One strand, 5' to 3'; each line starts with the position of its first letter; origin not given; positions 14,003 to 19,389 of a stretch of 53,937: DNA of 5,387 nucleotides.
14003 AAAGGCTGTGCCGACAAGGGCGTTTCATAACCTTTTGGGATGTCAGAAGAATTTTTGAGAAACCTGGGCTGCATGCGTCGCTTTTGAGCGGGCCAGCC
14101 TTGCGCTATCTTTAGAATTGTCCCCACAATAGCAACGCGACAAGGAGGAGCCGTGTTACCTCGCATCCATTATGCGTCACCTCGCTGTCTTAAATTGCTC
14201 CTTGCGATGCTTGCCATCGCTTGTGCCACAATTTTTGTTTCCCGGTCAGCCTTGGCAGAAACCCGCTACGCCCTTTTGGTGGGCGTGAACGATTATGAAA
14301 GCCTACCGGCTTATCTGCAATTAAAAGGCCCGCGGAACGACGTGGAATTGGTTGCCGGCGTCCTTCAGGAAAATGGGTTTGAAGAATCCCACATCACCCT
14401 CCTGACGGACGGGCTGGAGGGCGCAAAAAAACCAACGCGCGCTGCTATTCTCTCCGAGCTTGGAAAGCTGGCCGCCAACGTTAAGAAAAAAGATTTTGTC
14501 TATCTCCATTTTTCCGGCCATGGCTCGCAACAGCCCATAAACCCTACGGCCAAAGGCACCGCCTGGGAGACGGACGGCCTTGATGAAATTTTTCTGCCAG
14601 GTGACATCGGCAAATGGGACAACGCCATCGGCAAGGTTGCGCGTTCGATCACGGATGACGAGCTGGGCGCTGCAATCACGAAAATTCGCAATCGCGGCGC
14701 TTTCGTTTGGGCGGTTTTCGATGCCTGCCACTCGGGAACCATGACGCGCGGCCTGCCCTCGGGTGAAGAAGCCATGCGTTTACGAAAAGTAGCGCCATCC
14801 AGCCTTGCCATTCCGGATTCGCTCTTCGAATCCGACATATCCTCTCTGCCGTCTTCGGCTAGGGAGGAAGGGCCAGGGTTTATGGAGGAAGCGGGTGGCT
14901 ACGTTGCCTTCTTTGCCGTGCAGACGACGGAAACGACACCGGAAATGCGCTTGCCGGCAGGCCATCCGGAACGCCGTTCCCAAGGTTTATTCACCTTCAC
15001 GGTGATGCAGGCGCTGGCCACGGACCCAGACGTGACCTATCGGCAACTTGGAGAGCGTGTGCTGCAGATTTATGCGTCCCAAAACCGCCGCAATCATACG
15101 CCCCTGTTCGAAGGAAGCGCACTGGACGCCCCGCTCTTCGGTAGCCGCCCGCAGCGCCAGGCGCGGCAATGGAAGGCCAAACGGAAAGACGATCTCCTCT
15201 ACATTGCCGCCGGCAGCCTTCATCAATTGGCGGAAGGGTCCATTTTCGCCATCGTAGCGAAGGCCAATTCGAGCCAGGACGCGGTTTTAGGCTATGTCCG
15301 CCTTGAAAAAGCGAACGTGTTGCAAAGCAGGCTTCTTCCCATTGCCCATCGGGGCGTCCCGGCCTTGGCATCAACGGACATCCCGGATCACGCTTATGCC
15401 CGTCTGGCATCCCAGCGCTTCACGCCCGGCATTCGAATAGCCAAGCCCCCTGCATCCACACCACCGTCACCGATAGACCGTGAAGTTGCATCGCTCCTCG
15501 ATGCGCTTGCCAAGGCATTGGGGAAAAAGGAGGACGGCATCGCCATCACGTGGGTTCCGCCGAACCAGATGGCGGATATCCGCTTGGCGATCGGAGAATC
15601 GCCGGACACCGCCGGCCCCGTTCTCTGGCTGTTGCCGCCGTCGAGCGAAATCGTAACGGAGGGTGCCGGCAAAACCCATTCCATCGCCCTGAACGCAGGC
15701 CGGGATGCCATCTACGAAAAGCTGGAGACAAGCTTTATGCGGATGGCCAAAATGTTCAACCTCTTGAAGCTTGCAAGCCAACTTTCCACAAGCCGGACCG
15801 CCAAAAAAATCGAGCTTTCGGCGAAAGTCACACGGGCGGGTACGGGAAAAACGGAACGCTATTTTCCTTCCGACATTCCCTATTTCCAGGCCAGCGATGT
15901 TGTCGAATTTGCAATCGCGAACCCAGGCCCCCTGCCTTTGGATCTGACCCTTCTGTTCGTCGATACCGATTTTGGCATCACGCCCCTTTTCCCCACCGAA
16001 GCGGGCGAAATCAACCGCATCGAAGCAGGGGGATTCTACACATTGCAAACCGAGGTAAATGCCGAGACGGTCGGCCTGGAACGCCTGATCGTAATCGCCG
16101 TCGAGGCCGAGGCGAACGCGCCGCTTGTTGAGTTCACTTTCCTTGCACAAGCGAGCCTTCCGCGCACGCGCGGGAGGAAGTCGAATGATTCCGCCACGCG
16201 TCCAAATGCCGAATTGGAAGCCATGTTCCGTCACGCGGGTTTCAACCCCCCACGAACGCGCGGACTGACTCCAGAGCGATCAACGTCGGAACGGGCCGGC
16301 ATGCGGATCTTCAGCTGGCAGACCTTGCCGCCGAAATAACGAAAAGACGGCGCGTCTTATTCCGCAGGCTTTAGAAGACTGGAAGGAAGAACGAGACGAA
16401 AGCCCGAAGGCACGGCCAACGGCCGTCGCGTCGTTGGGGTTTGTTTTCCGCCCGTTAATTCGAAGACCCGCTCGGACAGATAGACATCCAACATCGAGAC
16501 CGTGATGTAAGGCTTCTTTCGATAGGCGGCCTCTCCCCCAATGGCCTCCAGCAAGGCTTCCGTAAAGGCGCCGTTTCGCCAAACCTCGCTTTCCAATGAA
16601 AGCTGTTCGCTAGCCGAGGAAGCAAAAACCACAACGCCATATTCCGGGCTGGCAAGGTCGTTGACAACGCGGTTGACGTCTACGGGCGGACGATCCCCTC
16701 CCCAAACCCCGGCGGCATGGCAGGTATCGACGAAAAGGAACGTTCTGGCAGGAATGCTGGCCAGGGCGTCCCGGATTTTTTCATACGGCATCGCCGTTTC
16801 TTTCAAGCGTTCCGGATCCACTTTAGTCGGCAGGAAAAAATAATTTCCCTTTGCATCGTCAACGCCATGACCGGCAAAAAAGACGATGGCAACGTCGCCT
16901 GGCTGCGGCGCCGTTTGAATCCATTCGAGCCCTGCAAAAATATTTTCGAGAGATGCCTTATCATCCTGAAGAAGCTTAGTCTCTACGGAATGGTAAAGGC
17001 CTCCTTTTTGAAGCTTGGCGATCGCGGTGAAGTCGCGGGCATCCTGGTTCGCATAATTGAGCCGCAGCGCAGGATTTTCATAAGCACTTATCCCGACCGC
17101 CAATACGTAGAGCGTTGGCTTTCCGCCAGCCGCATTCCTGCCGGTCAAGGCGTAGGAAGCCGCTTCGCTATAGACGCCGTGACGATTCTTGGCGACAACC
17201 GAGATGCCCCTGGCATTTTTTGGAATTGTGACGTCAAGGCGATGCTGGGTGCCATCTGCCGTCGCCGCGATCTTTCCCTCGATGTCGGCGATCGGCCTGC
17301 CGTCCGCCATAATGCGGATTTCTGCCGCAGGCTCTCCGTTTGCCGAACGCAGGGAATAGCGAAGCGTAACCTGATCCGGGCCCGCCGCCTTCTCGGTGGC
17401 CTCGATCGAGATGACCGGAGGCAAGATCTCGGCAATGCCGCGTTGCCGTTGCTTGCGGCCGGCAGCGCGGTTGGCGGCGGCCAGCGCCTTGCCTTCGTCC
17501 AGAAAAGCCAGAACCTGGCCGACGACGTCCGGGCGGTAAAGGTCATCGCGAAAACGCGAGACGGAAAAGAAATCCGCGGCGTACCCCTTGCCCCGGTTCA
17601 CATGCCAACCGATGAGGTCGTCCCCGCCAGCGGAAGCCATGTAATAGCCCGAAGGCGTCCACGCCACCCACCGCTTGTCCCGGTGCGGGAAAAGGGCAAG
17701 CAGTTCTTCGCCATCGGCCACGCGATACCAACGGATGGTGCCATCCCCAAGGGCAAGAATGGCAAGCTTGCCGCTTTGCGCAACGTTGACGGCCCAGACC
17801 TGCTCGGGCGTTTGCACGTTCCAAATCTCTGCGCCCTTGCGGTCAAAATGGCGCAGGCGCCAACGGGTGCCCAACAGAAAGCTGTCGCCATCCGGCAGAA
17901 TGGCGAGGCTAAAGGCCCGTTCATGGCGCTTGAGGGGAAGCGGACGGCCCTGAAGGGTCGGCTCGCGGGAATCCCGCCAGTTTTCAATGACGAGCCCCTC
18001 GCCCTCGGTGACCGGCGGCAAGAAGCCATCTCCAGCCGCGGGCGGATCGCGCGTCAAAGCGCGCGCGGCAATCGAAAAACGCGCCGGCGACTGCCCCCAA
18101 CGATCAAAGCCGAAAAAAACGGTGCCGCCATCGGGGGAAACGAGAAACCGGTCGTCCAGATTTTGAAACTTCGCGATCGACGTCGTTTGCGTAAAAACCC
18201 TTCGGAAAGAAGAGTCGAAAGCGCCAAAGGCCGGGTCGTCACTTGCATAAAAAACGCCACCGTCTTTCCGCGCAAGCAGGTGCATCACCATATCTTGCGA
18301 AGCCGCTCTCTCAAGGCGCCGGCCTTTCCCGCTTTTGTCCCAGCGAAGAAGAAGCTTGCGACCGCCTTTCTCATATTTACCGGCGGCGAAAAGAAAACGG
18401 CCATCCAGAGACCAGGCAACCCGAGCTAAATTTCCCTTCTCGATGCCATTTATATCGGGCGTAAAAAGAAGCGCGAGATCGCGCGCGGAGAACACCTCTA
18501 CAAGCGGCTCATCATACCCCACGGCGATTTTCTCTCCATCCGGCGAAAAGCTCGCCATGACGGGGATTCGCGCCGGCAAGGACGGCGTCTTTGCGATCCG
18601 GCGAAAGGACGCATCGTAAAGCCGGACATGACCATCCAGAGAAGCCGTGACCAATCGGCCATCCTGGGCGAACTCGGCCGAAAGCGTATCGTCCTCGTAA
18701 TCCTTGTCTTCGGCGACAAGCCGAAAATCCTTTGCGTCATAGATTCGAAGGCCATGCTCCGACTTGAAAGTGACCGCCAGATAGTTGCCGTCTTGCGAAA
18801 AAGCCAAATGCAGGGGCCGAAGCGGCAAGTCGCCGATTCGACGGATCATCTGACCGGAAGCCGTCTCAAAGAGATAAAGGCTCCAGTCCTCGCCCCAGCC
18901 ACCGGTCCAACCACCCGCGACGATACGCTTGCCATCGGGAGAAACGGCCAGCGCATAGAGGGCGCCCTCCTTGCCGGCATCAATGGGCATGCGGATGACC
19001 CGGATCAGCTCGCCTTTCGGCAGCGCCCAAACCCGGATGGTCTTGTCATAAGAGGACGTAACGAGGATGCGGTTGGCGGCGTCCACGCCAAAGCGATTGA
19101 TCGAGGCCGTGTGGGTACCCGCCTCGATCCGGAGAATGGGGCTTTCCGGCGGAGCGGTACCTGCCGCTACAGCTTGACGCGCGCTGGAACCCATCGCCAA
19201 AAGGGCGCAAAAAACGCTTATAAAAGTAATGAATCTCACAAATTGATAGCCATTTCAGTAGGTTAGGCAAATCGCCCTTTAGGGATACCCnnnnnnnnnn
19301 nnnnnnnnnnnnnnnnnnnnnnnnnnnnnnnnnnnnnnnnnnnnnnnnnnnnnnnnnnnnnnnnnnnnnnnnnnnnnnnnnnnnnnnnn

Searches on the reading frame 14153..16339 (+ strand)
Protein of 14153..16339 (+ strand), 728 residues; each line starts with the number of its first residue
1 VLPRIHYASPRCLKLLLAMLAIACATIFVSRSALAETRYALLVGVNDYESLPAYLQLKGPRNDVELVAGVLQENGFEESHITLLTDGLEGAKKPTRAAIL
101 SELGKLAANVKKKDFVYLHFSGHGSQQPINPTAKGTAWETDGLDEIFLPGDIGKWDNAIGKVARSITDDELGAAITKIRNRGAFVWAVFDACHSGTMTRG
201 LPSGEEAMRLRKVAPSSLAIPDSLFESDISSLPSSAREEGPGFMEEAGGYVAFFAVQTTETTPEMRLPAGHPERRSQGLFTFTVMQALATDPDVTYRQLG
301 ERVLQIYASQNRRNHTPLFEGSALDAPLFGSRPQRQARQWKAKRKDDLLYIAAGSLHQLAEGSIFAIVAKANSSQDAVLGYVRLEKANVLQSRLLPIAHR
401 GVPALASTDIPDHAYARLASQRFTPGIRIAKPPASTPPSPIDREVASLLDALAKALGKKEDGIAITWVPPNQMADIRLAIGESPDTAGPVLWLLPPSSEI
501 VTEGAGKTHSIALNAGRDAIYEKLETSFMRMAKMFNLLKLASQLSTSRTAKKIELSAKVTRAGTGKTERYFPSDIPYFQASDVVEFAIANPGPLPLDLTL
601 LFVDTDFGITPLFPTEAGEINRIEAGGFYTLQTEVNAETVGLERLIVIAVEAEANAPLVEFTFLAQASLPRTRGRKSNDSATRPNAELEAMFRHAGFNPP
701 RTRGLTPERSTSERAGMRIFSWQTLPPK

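Call 5: search_protein_families(library=pfam, proteins=[window:14153-16339:+], max_evalue=0.01)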
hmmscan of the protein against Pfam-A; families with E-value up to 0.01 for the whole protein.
window:14153-16339:+ (728 aa): 1 family
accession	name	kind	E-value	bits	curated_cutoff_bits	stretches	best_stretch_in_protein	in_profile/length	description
PF00656.27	Peptidase_C14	-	1.1e-16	61.6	21.4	1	37-324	1-228/233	Caspase domain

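Call 6: search_protein_families(library=ncbifam, proteins=[window:14153-16339:+], max_evalue=0.01)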
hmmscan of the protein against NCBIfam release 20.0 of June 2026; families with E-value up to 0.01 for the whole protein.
window:14153-16339:+ (728 aa): 1 family
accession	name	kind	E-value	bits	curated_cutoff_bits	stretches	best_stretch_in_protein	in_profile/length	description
NF047832.1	caspase_w_EACC1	subfamily_domain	5.9e-08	32.5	140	1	39-126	2-83/211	caspase, EACC1-associated type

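Call 63: search_protein_families(library=padloc, proteins=[window:14153-16339:+], max_evalue=0.001)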
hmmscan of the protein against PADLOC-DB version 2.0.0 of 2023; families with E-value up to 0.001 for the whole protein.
window:14153-16339:+ (728 aa): 1 family
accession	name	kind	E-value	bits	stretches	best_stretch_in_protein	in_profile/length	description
PDLC02987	caspase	-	1.2e-17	62.3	1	38-282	3-157/453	-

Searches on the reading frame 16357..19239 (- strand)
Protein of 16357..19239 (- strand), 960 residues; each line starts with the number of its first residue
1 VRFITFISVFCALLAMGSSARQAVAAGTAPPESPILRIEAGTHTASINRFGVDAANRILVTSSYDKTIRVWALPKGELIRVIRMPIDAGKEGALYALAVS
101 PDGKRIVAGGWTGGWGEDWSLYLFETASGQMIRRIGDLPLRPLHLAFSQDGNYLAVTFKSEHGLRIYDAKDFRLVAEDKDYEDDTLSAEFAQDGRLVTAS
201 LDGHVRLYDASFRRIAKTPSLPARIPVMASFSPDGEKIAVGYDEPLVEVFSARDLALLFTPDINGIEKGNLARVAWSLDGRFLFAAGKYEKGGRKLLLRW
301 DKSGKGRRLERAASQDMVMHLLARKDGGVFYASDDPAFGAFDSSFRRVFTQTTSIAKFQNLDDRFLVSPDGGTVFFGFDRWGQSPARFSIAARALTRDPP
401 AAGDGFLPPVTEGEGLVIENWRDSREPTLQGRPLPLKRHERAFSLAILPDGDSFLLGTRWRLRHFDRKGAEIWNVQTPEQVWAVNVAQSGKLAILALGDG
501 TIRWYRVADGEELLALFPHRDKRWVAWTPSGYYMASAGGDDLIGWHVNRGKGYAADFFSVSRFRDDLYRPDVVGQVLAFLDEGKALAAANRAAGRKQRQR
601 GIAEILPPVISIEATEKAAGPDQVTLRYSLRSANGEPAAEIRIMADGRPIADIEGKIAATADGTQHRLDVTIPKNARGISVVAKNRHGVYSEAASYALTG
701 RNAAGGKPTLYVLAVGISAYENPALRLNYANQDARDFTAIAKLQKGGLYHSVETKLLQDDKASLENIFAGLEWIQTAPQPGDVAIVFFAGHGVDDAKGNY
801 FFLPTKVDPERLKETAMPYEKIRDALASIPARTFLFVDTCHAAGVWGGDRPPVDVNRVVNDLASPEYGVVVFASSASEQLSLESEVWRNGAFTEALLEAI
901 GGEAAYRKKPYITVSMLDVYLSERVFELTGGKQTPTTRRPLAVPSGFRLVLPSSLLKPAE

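Call 5: search_protein_families(library=pfam, proteins=[window:16357-19239:-], max_evalue=0.01)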
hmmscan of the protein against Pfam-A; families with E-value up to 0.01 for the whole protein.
window:16357-19239:- (960 aa): 20 families
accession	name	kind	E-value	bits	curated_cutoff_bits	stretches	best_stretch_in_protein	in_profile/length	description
PF25174.1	Beta-prop_THOC3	-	1.6e-28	100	305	2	43-284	1-229/272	THOC3 beta-propeller domain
PF23414.1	Beta-prop_EML_2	-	2.8e-22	79.8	90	3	55-196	9-138/266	Echinoderm microtubule-associated protein second beta-propeller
PF00400.38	WD40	-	4e-20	71.8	27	1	43-71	10-38/39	WD domain, G-beta repeat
PF24814.1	WD40_Prp19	-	4e-16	59.3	320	1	42-287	47-279/281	Prp19 WD40 domain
PF24817.1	WD40_WDHD1_1st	-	1.7e-15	57.4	109.9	1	143-288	90-242/291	WDHD1 first WD40 domain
PF25173.1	Beta-prop_WDR3_1st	-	4.2e-14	53.1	154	1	42-110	111-174/184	WDR3 first beta-propeller domain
PF00656.27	Peptidase_C14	-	2.7e-13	50.6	21.4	1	712-939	4-225/233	Caspase domain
PF25168.1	Beta-prop_WDR36-Utp21_2nd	-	3.1e-11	43.6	84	2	42-103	238-293/335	WDR36/Utp21 second beta-propeller domain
PF25175.1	Beta-prop_WDR5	-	1e-09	38.6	250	1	42-218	8-173/296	WDR5 beta-propeller domain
PF24807.1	WD40_CDC20-Fz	-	5.1e-09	36.3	200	1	11-208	103-292/292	CDC20/Fizzy WD40 domain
PF23393.2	Beta-prop_WDR90_POC16_2nd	-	2e-08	34.2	60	1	193-288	6-98/291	WDR90/POC16, second beta-propeller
PF12894.13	ANAPC4_WD40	-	3.1e-07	31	22.9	0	468-521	25-81/91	Anaphase-promoting complex subunit 4 WD40 domain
PF24805.1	EIF3I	-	2.5e-06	27.3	200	1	43-218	51-225/324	EIF3I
PF25172.1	Beta-prop_WDR3_2nd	-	2.5e-05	24.1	140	0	49-80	180-211/293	WDR3 second beta-propeller domain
PF25391.1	WD40_Gbeta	-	4.4e-05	23.1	150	0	44-110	145-203/340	G protein beta WD-40 repeat protein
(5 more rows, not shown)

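Call 6: search_protein_families(library=ncbifam, proteins=[window:16357-19239:-], max_evalue=0.01)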
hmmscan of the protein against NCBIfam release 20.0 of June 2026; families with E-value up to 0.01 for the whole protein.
window:16357-19239:- (960 aa): 1 family
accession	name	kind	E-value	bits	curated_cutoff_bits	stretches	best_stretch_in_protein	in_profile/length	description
NF047832.1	caspase_w_EACC1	subfamily_domain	2.5e-21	76.1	140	1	712-925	3-208/211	caspase, EACC1-associated type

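Call 63: search_protein_families(library=padloc, proteins=[window:16357-19239:-], max_evalue=0.001)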
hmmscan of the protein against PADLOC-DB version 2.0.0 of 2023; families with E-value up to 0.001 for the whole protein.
window:16357-19239:- (960 aa): 1 family
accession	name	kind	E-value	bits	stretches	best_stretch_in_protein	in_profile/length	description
PDLC02987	caspase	-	3e-09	34.6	1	708-900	1-158/453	-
